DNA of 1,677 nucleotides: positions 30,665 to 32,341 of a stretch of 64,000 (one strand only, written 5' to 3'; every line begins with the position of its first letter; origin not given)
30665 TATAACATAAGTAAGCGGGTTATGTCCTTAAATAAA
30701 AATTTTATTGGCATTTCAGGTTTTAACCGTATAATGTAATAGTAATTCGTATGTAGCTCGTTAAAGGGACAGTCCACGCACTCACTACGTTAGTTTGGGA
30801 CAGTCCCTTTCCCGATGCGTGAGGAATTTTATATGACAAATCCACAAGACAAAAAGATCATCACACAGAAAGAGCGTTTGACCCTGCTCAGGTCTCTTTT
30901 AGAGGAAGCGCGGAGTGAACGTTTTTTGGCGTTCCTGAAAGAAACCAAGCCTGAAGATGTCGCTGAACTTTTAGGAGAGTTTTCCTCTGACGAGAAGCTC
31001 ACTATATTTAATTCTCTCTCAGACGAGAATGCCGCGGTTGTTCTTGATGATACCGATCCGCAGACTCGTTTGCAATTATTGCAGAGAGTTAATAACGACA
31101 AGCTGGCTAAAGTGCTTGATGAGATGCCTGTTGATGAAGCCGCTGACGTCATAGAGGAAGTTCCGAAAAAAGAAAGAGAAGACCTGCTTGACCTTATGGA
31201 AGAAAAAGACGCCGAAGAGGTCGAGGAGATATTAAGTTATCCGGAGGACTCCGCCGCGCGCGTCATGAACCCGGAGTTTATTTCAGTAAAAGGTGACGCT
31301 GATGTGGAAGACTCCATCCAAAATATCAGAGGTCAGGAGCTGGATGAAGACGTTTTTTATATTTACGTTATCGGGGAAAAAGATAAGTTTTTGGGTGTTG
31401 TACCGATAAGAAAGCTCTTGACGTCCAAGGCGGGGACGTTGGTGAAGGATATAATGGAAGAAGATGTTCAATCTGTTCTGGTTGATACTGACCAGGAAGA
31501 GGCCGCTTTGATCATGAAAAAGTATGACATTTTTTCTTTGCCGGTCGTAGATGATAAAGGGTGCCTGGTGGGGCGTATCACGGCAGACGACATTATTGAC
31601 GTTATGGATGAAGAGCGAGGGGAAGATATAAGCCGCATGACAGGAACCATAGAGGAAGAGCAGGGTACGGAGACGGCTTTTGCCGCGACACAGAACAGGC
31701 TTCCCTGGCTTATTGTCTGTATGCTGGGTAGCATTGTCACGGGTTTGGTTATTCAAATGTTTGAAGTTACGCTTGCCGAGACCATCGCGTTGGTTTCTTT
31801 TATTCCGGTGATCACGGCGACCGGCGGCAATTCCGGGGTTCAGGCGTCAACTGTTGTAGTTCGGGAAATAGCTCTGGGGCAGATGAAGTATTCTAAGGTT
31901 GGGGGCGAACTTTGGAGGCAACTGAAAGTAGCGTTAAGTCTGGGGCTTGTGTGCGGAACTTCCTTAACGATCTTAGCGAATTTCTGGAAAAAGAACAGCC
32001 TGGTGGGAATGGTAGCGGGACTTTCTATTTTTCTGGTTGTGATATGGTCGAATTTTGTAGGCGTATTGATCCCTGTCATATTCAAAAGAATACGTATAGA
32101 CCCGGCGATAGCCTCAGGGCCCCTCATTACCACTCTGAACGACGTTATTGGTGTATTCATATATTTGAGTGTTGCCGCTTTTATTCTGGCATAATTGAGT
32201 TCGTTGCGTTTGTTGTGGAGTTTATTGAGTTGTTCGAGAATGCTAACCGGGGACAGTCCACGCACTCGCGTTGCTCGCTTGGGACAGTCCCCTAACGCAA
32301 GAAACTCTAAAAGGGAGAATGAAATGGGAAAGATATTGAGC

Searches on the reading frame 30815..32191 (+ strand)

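Call 14: search_protein_families(library=pfam, proteins=[window:30815-32191:+])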
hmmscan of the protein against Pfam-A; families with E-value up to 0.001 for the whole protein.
window:30815-32191:+ (459 aa): 3 families
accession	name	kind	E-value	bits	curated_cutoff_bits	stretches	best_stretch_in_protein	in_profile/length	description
PF01769.21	MgtE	-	2.5e-34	118.6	27.6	1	330-452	1-124/125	Divalent cation transporter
PF03448.22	MgtE_N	-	1.4e-24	86.9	25.9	1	45-145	2-102/102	MgtE intracellular N domain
PF00571.33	CBS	-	6.8e-18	65.2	24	1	210-264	1-55/57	CBS domain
